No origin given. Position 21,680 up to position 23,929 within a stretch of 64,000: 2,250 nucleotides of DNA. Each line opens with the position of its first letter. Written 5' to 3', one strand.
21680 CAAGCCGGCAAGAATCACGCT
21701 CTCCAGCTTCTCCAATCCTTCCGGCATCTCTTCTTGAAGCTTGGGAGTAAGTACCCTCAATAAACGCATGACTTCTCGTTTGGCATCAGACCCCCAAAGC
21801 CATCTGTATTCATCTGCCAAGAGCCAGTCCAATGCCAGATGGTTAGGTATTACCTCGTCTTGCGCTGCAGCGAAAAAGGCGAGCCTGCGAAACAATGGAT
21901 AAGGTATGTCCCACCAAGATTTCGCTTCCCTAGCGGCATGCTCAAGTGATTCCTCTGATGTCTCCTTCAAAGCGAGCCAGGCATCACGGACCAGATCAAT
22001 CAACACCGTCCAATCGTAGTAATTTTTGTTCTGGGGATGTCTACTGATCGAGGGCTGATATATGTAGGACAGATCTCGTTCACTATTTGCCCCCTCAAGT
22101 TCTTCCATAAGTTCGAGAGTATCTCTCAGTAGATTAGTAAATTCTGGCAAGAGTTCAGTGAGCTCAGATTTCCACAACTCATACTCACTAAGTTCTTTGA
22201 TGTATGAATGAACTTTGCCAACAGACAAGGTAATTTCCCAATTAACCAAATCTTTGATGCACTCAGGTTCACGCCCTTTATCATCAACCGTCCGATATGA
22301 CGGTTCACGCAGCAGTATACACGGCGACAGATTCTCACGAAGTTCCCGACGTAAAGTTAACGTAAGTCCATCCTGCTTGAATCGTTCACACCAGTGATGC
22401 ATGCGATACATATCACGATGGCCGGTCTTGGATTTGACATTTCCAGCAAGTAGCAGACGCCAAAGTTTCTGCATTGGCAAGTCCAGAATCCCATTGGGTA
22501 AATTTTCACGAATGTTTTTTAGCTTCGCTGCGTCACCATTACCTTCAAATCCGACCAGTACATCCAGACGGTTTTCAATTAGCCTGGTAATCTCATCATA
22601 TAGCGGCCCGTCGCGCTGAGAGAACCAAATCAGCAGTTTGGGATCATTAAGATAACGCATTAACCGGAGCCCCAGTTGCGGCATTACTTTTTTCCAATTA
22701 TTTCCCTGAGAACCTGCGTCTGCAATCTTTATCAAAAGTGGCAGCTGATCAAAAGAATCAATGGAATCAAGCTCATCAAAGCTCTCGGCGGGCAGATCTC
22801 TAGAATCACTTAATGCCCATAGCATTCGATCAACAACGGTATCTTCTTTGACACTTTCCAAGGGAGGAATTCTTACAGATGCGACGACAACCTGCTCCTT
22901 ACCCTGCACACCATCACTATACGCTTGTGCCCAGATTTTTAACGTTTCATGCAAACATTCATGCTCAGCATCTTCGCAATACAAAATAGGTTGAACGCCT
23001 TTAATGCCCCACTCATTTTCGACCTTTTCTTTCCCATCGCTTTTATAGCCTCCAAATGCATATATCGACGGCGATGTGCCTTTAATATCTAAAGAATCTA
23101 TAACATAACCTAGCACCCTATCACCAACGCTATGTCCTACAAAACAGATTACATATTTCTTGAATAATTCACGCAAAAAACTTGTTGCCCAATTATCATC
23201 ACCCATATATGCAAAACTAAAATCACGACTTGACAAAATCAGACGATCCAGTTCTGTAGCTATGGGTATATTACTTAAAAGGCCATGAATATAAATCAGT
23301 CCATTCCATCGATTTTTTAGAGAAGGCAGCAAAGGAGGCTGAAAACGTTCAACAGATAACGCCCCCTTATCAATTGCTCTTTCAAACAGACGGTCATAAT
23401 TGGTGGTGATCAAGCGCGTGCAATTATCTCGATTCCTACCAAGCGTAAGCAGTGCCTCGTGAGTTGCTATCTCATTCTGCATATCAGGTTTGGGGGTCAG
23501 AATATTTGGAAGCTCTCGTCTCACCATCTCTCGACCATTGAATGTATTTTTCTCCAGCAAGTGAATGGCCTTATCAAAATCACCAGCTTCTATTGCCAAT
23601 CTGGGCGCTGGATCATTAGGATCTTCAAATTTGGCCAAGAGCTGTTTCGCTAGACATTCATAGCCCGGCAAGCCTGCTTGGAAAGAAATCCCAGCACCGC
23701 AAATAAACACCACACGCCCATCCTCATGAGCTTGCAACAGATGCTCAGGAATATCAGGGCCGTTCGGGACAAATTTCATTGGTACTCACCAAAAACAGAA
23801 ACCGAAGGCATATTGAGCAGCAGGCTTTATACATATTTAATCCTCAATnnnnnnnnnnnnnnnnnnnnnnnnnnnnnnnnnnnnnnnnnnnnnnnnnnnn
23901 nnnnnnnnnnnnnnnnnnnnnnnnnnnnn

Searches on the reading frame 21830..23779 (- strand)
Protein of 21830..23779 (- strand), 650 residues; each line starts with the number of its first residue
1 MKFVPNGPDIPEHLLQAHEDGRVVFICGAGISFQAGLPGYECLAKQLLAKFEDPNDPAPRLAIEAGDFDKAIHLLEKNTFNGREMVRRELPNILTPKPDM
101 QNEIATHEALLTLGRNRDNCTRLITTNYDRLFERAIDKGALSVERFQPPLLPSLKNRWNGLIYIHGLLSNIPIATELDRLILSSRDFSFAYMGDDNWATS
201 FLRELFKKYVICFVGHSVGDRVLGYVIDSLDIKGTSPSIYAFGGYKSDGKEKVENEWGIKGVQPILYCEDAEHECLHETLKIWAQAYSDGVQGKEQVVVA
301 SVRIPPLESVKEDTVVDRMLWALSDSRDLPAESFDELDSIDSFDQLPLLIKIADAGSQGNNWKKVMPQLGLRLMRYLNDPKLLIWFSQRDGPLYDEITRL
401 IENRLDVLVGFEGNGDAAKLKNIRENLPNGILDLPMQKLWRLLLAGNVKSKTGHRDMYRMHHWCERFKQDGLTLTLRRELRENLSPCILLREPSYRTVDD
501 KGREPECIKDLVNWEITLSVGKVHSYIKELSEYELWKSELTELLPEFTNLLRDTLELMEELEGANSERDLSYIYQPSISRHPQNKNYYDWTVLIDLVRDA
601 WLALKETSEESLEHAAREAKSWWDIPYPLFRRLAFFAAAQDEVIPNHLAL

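Call 62: find_related_loci(query=A5, collection=genome_contigs, flank=5000)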
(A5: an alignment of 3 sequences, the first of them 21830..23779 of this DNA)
Query A5 (650 aa) in genome_contigs; peptide patterns used: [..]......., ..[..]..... (x = any residue, [..] = any of these).
484 stretches matched a pattern; 372 encode a relative of the query (tblastn E <= 1e-3); the best 80 are kept; 79 distinct loci.
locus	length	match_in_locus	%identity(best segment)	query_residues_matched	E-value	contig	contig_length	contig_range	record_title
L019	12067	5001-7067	50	1-650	0e+0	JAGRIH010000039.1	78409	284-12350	MAG: Halioglobus sp. isolate HKST-UBA218 2012-05-30_1_(paired)_contig_15385, whole genome shotgun sequence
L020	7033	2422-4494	49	1-650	0e+0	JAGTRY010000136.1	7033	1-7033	MAG: Proteobacteria bacterium isolate CTSoil_126 scaffold_7223, whole genome shotgun sequence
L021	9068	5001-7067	49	1-650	0e+0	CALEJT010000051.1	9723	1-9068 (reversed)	MAG TPA_asm: uncultured Gammaproteobacteria bacterium isolate SRR4028131_bin.63_CONCOCT_v1.1_MAG genome assembly, contig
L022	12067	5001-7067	49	1-650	0e+0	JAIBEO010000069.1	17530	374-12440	MAG: Rhizobium sp. isolate B101_concoct.bin.4 B101_k141_8458, whole genome shotgun sequence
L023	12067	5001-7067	49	1-650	0e+0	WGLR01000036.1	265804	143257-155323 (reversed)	MAG: Betaproteobacteria bacterium isolate RI_222 c_000000034830, whole genome shotgun sequence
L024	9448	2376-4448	49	1-650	0e+0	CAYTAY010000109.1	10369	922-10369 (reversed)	MAG TPA_asm: uncultured Azoarcus sp. isolate binchicken_co315_29 genome assembly, contig: NODE_3573_length_10369_cov_10.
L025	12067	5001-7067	49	1-650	0e+0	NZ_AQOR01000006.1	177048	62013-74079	Alcanivorax sp. S71-1-4 contig6, whole genome shotgun sequence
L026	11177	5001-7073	48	1-650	0e+0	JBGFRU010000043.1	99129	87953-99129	MAG: Pseudomonadota bacterium isolate BA1A45.2019.Bin.31 NODE_192_length_99129_cov_5.127131, whole genome shotgun sequen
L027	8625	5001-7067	48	1-650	0e+0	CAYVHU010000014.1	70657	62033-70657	MAG TPA_asm: uncultured Magnetovibrio sp. isolate SRP128015_co3_168 genome assembly, contig: NODE_171_length_70657_cov_1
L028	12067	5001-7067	48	1-650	0e+0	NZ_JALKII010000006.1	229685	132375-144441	Alcanivorax quisquiliarum strain CY1518 NODE_6_length_229685_cov_236.526506, whole genome shotgun sequence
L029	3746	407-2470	49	2-650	0e+0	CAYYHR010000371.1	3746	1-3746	MAG TPA_asm: uncultured Chromatiaceae bacterium isolate SRP214966_co3_44 genome assembly, contig: NODE_53815_length_3746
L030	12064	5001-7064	49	2-650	0e+0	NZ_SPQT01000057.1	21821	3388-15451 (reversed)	Bradyrhizobium niftali strain CNPSo 3448 scaffold_56, whole genome shotgun sequence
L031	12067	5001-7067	48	1-650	0e+0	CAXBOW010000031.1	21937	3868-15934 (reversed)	MAG TPA_asm: uncultured Haliea sp. isolate ERR2762188_binner12_Refined_25 genome assembly, contig: ERZ3421808.3640, whol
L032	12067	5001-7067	47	1-650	0e+0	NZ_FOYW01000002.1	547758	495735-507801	Marinobacter daqiaonensis strain CGMCC 1.9167, whole genome shotgun sequence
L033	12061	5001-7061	49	2-650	0e+0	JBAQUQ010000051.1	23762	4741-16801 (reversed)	MAG: Burkholderiaceae bacterium isolate MFD03291_ilm_asm_bin12 k127_40382, whole genome shotgun sequence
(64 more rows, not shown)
